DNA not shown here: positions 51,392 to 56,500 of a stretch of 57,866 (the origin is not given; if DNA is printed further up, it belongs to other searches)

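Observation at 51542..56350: Single 1602-aa polypeptide combining an exonuclease, a RecQ SF2 helicase and a UvrD SF1 helicase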

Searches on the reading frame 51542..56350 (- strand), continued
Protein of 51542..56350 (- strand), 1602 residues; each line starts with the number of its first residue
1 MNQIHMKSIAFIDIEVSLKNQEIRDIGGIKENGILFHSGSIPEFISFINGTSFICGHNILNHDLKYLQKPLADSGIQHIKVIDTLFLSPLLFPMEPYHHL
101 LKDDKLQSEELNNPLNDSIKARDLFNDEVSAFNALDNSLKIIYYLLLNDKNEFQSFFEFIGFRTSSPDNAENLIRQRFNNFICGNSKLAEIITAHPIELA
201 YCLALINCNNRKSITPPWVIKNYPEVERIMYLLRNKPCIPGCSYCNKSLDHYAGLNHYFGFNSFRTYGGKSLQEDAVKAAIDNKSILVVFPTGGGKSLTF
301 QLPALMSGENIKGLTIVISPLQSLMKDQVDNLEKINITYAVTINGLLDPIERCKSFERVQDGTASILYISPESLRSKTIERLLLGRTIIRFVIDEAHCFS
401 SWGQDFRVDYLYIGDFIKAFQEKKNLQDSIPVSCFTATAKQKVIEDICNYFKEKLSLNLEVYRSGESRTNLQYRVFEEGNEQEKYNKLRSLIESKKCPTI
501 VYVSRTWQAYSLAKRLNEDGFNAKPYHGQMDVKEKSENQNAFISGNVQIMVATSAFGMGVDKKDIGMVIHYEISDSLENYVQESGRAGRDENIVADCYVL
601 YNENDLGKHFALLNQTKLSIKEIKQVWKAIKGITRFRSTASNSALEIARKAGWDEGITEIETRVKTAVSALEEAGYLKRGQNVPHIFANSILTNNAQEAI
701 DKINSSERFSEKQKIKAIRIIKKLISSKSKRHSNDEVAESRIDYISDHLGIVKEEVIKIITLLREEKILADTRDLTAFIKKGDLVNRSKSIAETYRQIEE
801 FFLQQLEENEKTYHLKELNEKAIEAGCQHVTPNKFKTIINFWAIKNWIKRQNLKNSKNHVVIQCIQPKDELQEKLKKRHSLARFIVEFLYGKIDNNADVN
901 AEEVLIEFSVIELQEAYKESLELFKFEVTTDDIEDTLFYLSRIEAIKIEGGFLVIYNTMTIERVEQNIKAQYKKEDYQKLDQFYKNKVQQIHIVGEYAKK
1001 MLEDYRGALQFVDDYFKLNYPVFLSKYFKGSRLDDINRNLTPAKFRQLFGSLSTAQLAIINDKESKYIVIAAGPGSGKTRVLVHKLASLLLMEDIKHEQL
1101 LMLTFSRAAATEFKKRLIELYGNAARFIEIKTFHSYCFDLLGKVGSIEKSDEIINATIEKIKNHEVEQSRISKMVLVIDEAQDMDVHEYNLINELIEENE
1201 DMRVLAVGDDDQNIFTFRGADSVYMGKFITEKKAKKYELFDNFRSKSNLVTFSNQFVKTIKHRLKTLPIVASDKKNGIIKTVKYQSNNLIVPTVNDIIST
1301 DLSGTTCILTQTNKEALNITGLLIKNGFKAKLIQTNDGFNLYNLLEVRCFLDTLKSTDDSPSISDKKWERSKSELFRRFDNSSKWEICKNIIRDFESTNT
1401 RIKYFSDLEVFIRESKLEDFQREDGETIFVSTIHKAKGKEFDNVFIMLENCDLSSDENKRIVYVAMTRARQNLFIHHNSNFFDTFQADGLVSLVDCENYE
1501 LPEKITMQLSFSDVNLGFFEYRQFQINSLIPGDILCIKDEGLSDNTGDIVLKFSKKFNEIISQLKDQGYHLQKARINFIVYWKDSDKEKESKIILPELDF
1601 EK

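Call 72: get_annotated_region(hit=H8, flank=8000)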
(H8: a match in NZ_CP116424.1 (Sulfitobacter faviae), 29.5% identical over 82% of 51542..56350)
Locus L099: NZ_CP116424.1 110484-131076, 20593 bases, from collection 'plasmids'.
description: Sulfitobacter faviae strain SCSIO W_1865 plasmid unnamed1, complete sequence
organism: Sulfitobacter faviae (NCBI taxid 1775881)
taxonomy: Bacteria; Pseudomonadota; Alphaproteobacteria; Rhodobacterales; Roseobacteraceae; Sulfitobacter; Sulfitobacter faviae
host: -; source: Hexacorallia,culture,Cold water coral; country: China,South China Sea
typing (MOB-suite, as given by PLSDB): non-mobilizable
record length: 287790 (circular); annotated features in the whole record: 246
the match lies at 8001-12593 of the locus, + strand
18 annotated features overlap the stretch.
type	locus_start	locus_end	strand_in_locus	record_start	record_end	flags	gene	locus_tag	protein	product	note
CDS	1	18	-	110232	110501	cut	-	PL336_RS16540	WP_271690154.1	hypothetical protein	-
CDS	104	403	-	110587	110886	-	-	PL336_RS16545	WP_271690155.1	hypothetical protein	-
CDS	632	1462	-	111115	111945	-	-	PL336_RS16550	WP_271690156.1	hypothetical protein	-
CDS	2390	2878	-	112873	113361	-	-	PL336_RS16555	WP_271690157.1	acyloxyacyl hydrolase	-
CDS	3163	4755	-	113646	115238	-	-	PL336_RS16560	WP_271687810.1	IS66 family transposase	-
CDS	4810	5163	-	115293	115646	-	tnpB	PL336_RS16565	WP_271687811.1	IS66 family insertion sequence element accessory protein TnpB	-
CDS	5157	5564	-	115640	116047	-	-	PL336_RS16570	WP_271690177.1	transposase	-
CDS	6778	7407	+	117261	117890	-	-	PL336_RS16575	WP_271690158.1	hypothetical protein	-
CDS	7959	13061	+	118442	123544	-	-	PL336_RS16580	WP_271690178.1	RecQ family ATP-dependent DNA helicase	GO:0006310 - DNA recombination [Evidence IEA]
CDS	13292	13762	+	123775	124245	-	-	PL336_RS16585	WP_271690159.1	hypothetical protein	-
CDS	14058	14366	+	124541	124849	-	-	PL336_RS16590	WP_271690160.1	hypothetical protein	-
CDS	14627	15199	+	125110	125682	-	-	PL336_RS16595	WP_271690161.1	isopropylmalate isomerase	-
CDS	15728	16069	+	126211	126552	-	-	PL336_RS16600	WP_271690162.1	hypothetical protein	-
CDS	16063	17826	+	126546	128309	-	-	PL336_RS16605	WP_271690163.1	hypothetical protein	-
CDS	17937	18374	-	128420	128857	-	-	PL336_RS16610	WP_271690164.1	type II toxin-antitoxin system VapC family toxin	-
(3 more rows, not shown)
